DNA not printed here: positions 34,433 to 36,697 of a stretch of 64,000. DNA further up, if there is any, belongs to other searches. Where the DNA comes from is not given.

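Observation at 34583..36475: Rosetta-stone fusion of an Asp/Asn-beta-hydroxylase-type cupin with a PAPS-type sulfotransferase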

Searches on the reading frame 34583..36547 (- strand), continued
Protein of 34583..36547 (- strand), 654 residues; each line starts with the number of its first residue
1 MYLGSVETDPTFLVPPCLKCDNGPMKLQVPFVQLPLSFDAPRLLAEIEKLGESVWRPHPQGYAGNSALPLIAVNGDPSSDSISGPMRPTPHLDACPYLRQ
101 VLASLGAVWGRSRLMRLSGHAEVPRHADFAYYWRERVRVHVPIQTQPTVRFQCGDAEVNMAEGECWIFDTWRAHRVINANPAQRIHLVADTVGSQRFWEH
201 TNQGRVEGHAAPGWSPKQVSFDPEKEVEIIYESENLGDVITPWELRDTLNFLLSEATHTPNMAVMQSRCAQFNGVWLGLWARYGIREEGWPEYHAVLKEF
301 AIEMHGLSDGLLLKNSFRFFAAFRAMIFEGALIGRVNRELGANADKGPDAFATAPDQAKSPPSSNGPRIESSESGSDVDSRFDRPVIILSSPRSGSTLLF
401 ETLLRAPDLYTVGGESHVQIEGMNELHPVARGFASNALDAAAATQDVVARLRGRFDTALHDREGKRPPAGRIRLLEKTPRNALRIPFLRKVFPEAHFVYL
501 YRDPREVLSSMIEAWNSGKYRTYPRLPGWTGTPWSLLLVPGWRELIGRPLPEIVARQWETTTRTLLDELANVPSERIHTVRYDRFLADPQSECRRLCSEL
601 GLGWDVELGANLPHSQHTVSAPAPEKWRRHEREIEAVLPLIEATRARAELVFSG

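Call 52: get_annotated_region(hit=H1, flank=12000)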
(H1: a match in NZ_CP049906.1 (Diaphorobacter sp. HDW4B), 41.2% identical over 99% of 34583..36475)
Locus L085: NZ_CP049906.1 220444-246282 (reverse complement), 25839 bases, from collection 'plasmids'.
description: Diaphorobacter sp. HDW4B plasmid unnamed1, complete sequence
organism: Diaphorobacter sp. HDW4B (NCBI taxid 2714925)
taxonomy: Bacteria; Pseudomonadota; Betaproteobacteria; Burkholderiales; Comamonadaceae; Diaphorobacter; Diaphorobacter sp. HDW4B
host: -; source: single bacterial strain,Hydrophilus acuminatus; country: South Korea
typing (MOB-suite, as given by PLSDB): non-mobilizable
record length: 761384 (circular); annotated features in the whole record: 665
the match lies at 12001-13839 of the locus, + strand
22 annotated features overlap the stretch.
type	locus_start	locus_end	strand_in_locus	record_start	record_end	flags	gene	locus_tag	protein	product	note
CDS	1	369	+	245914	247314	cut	-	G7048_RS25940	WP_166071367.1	replication initiation protein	GO:0006270 - DNA replication initiation [Evidence IEA]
CDS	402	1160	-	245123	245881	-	-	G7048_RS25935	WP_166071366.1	IclR family transcriptional regulator C-terminal domain-containing protein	-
CDS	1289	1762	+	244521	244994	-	-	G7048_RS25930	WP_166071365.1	MaoC family dehydratase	-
CDS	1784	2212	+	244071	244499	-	-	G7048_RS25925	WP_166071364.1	MaoC family dehydratase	-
CDS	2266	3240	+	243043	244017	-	-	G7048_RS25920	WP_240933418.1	tripartite tricarboxylate transporter substrate binding protein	-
CDS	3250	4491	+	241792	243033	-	-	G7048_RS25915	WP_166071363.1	CaiB/BaiF CoA-transferase family protein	-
CDS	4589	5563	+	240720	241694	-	-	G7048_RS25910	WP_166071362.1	tripartite tricarboxylate transporter substrate binding protein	-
CDS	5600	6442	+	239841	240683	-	-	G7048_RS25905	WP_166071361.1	rhodanese-like domain-containing protein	-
CDS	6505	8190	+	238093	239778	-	-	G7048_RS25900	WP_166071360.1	FAD-dependent monooxygenase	-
CDS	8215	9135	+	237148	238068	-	-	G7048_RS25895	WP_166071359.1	MBL fold metallo-hydrolase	-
CDS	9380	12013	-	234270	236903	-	-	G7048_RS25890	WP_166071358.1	IPTL-CTERM sorting domain-containing protein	-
CDS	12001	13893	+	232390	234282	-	-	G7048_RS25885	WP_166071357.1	sulfotransferase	-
CDS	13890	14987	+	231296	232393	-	-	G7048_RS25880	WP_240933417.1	TIGR03032 family protein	GO:0008150 - biological_process [Evidence IEA]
CDS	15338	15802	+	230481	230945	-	-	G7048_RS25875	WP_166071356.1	hypothetical protein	-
CDS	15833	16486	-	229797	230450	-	-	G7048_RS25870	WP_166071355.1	glutathione S-transferase family protein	GO:0006749 - glutathione metabolic process [Evidence IEA]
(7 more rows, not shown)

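Call 53: get_annotated_region(hit=H2, flank=12000)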
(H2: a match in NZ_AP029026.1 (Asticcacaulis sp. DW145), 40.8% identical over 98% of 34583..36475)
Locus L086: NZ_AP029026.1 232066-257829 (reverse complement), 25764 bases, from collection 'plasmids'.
description: Asticcacaulis sp. DW145 plasmid pASDW145_1, complete sequence
organism: Asticcacaulis sp. DW145 (NCBI taxid 3095608)
taxonomy: Bacteria; Pseudomonadota; Alphaproteobacteria; Caulobacterales; Caulobacteraceae; Asticcacaulis; Asticcacaulis sp. DW145
host: -; source: -; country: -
typing (MOB-suite, as given by PLSDB): non-mobilizable; replicon rep_cluster_753
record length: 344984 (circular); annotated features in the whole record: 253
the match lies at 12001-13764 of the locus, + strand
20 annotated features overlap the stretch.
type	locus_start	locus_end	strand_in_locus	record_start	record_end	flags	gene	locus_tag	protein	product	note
CDS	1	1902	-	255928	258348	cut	-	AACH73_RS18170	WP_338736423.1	TonB-dependent receptor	GO:0015891 - siderophore transport [Evidence IEA]; GO:0055085 - transmembrane transport [Evidence IEA]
CDS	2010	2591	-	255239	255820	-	-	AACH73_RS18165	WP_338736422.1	HD domain-containing protein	-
CDS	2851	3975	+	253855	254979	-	-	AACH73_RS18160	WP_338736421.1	TIGR03364 family FAD-dependent oxidoreductase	-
CDS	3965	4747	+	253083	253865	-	phnX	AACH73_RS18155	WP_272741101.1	phosphonoacetaldehyde hydrolase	GO:0019635 - 2-aminoethylphosphonate catabolic process [Evidence IEA]; GO:0019700 - organic phosphonate catabolic ...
CDS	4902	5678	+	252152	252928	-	-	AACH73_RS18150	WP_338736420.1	DeoR/GlpR family DNA-binding transcription regulator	-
CDS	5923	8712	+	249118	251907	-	-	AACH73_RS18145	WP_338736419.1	TonB-dependent receptor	GO:0006810 - transport [Evidence IEA]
CDS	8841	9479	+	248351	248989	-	-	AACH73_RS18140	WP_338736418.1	sulfotransferase family 2 domain-containing protein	-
CDS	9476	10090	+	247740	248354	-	-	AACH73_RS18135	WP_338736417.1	aspartyl/asparaginyl beta-hydroxylase domain-containing protein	GO:0018193 - peptidyl-amino acid modification [Evidence IEA]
CDS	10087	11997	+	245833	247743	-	-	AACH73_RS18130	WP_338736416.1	sulfotransferase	-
CDS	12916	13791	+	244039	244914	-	-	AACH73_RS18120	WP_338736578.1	sulfotransferase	-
CDS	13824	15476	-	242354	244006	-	-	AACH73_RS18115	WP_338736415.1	alkaline phosphatase family protein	-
CDS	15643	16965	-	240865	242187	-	-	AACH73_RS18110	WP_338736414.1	AarF/ABC1/UbiB kinase family protein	GO:0016310 - phosphorylation [Evidence IEA]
CDS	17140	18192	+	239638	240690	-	-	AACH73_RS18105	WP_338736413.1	pyridoxine 5'-phosphate synthase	GO:0008615 - pyridoxine biosynthetic process [Evidence IEA]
CDS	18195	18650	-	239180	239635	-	-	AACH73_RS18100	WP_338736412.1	DUF3429 domain-containing protein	-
CDS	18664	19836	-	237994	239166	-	-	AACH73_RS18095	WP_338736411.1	FAD-binding domain-containing protein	-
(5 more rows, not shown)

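Call 68: find_encoding_contigs(protein=P0220, flank=5000, max_places=3)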
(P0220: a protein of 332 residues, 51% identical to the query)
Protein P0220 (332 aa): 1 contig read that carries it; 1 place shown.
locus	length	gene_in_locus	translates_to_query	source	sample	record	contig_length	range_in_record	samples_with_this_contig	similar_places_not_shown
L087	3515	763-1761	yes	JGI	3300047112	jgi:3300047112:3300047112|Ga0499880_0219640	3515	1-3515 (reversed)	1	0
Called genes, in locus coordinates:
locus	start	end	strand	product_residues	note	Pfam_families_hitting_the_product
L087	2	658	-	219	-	?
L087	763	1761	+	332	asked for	PF05118:Asp_Arg_Hydrox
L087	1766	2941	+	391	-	PF13428:TPR_14 (faint), PF14559:TPR_19 (faint), PF05118:Asp_Arg_Hydrox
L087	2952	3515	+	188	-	?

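Call 69: find_encoding_contigs(protein=P0124, flank=8000, max_places=3)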
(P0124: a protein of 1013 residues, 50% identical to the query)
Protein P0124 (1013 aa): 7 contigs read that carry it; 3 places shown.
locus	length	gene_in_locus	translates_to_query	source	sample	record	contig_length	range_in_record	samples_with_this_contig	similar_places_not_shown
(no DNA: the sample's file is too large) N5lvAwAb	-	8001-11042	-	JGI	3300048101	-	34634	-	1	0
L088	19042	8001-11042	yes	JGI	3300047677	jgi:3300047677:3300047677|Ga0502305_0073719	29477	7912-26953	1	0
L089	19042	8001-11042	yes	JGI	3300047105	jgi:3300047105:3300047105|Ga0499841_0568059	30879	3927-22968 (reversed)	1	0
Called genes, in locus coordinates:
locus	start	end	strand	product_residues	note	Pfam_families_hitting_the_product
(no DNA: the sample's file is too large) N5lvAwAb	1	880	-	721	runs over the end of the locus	PF00580:UvrD-helicase, PF13245:AAA_19, PF13604:AAA_30 (faint), PF13361:UvrD_C, PF13538:UvrD_C_2, PF21196:PcrA_UvrD_tudor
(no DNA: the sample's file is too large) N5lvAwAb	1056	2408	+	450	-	PF00696:AA_kinase, PF00583:Acetyltransf_1, PF13673:Acetyltransf_10, PF13508:Acetyltransf_7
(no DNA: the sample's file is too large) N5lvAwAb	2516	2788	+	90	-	PF04362:Iron_traffic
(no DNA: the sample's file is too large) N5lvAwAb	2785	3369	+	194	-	PF02627:CMD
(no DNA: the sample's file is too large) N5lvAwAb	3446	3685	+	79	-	-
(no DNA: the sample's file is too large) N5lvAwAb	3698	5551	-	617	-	PF00009:GTP_EFTU, PF01926:MMR_HSR1 (faint), PF22594:GTP-eEF1A_C, PF01583:APS_kinase, PF13671:AAA_33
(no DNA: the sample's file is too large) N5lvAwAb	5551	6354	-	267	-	PF01507:PAPS_reduct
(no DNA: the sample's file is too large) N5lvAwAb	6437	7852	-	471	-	PF02415:Chlam_PMP (faint), PF18203:IPTL-CTERM (weak)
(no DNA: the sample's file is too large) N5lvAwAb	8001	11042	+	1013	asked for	PF05118:Asp_Arg_Hydrox, PF13469:Sulfotransfer_3, PF16261:DUF4915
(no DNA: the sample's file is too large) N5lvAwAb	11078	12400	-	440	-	PF01979:Amidohydro_1, PF12890:DHOase, PF07969:Amidohydro_3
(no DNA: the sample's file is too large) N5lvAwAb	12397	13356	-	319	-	PF02729:OTCace_N, PF00185:OTCace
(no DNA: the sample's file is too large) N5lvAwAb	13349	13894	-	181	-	PF14681:UPRTase (weak), PF00156:Pribosyltran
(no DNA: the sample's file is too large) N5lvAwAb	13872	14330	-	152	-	PF03652:RuvX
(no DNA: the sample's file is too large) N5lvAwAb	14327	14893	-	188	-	PF02622:DUF179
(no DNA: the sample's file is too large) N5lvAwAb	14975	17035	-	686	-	PF00009:GTP_EFTU, PF01926:MMR_HSR1 (faint), PF22042:EF-G_D2, PF14492:EFG_III, PF03764:EFG_IV, PF00679:EFG_C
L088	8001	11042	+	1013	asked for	PF05118:Asp_Arg_Hydrox, PF13469:Sulfotransfer_3, PF16261:DUF4915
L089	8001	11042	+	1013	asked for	PF05118:Asp_Arg_Hydrox, PF13469:Sulfotransfer_3, PF16261:DUF4915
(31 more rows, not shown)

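Call 70: find_encoding_contigs(protein=P0125, flank=6000, max_places=2)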
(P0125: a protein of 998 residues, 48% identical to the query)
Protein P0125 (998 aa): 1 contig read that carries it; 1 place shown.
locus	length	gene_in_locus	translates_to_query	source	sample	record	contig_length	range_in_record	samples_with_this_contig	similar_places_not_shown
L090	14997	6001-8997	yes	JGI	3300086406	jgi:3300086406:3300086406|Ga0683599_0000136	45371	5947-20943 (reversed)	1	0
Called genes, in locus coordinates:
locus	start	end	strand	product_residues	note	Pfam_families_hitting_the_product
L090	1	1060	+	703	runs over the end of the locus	PF00561:Abhydrolase_1, PF12146:Hydrolase_4, PF12697:Abhydrolase_6, PF04101:Glyco_tran_28_C (weak)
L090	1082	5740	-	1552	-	PF17892:Cadherin_5 (faint), PF17963:Big_9 (weak)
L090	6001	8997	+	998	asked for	PF05118:Asp_Arg_Hydrox, PF00685:Sulfotransfer_1, PF13469:Sulfotransfer_3, PF16261:DUF4915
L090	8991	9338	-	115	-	PF01541:GIY-YIG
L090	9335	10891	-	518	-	PF13231:PMT_2 (weak)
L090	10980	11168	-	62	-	-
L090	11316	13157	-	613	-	-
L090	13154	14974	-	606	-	-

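Call 71: find_encoding_contigs(protein=P0132, flank=6000, max_places=2)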
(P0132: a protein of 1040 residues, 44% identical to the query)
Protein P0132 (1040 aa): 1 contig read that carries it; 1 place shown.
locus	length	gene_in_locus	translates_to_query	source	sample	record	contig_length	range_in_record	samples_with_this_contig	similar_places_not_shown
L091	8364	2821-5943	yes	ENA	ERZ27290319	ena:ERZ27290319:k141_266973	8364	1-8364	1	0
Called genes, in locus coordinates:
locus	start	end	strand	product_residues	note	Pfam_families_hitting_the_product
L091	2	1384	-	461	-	?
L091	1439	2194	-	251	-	-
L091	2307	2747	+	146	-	PF07486:Hydrolase_2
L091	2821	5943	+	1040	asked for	PF05118:Asp_Arg_Hydrox, PF00685:Sulfotransfer_1, PF13469:Sulfotransfer_3, PF16261:DUF4915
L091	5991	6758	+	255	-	PF00106:adh_short, PF01370:Epimerase (faint), PF08659:KR, PF13561:adh_short_C2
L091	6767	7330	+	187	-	PF08207:EFP_N, PF01132:EFP, PF09285:Elong-fact-P_C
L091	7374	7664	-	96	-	-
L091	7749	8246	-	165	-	PF13505:OMP_b-brl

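Call 72: find_encoding_contigs(protein=P0144, flank=6000, max_places=2)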
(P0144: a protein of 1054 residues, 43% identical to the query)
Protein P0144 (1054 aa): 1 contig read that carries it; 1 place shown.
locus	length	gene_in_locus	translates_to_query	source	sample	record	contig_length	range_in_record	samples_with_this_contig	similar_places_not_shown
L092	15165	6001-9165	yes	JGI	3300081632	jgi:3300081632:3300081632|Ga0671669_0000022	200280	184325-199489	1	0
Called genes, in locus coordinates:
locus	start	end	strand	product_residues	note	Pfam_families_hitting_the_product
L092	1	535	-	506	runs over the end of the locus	-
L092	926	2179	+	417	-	PF12704:MacB_PCD, PF02687:FtsX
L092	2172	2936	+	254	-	PF00005:ABC_tran, PF02463:SMC_N (faint)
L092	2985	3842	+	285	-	PF00892:EamA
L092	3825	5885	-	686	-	PF00989:PAS (faint), PF08448:PAS_4, PF13426:PAS_9, PF08447:PAS_3 (faint), PF13188:PAS_8, PF13426:PAS_9, PF00990:GGDEF, PF00563:EAL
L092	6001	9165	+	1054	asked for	PF05118:Asp_Arg_Hydrox, PF00685:Sulfotransfer_1 (faint), PF13469:Sulfotransfer_3, PF16261:DUF4915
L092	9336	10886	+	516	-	PF02415:Chlam_PMP (faint)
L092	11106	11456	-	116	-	-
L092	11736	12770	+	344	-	PF00126:HTH_1, PF03466:LysR_substrate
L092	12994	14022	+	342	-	PF00561:Abhydrolase_1, PF12146:Hydrolase_4 (weak), PF12697:Abhydrolase_6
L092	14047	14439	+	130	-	PF01124:MAPEG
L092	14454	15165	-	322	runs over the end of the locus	PF00126:HTH_1, PF03466:LysR_substrate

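Call 85: search_protein_families(library=pfam, proteins=[L061:11874-12890:+, L061:12894-14573:+, L046:12027-12971:+, L061:6660-7295:+, L040:12566-14452:-, L040:14591-16438:+], max_evalue=0.001)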
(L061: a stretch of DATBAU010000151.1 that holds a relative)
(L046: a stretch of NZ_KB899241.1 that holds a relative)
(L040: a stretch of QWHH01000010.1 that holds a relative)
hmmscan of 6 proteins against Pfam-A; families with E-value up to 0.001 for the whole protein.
L061:11874-12890:+ (338 aa): 1 family
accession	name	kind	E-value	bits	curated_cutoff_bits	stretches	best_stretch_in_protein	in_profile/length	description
PF10095.14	DUF2333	-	2.2e-132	441.5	22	1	21-338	7-330/330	Uncharacterized protein conserved in bacteria (DUF2333)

L061:12894-14573:+ (559 aa): 2 families
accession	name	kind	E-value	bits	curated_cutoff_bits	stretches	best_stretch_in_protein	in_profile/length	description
PF13231.12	PMT_2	-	1.7e-10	41.8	26.1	1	67-203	1-134/160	Dolichyl-phosphate-mannose-protein mannosyltransferase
PF02366.24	PMT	-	5.3e-10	39.7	22.7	1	38-201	29-202/245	Dolichyl-phosphate-mannose-protein mannosyltransferase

L046:12027-12971:+ (314 aa): 0 families

L061:6660-7295:+ (211 aa): 3 families
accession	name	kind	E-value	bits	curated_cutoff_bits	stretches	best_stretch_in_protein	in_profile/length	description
PF14246.11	TetR_C_7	-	1.9e-33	115.4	22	1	92-209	1-118/119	AefR-like transcriptional repressor, C-terminal domain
PF00440.29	TetR_N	-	1.2e-17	63.8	24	1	22-68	1-47/47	Bacterial regulatory proteins, tetR family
PF16859.10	TetR_C_11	-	2.4e-05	25.1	32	1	88-156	5-73/113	Tetracyclin repressor-like, C-terminal domain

L040:12566-14452:- (628 aa): 0 families

L040:14591-16438:+ (615 aa): 4 families
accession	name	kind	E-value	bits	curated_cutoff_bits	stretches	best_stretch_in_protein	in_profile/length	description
PF13469.12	Sulfotransfer_3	-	8.3e-27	95.3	27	1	341-562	2-215/216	Sulfotransferase family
PF05118.21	Asp_Arg_Hydrox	-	5.5e-14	52.7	22.6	1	65-166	50-153/157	Aspartyl/Asparaginyl beta-hydroxylase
PF00685.33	Sulfotransfer_1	-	2.7e-06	27.4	22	1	340-560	3-182/255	Sulfotransferase domain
PF07883.17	Cupin_2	-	0.00032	20.8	27.2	1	125-158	29-62/70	Cupin domain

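Call 87: search_protein_families(library=pfam, proteins=[L086:8841-9479:+, L086:9476-10090:+], max_evalue=1)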
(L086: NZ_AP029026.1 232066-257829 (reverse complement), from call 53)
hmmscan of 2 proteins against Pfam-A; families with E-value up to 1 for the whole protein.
L086:8841-9479:+ (212 aa): 2 families
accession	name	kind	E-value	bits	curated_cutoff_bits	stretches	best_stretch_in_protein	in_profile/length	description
PF03567.20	Sulfotransfer_2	-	2.6e-13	51.1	22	1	1-92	3-97/252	Sulfotransferase family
PF17784.7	Sulfotransfer_4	-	0.23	11.7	22.8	1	10-43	3-35/215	Sulfotransferase domain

L086:9476-10090:+ (204 aa): 2 families
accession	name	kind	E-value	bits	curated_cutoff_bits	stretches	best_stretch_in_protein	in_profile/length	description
PF05118.21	Asp_Arg_Hydrox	-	2.4e-09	37.7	22.6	1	86-184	57-154/157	Aspartyl/Asparaginyl beta-hydroxylase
PF07883.17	Cupin_2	-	0.056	13.6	27.2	1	146-174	33-61/70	Cupin domain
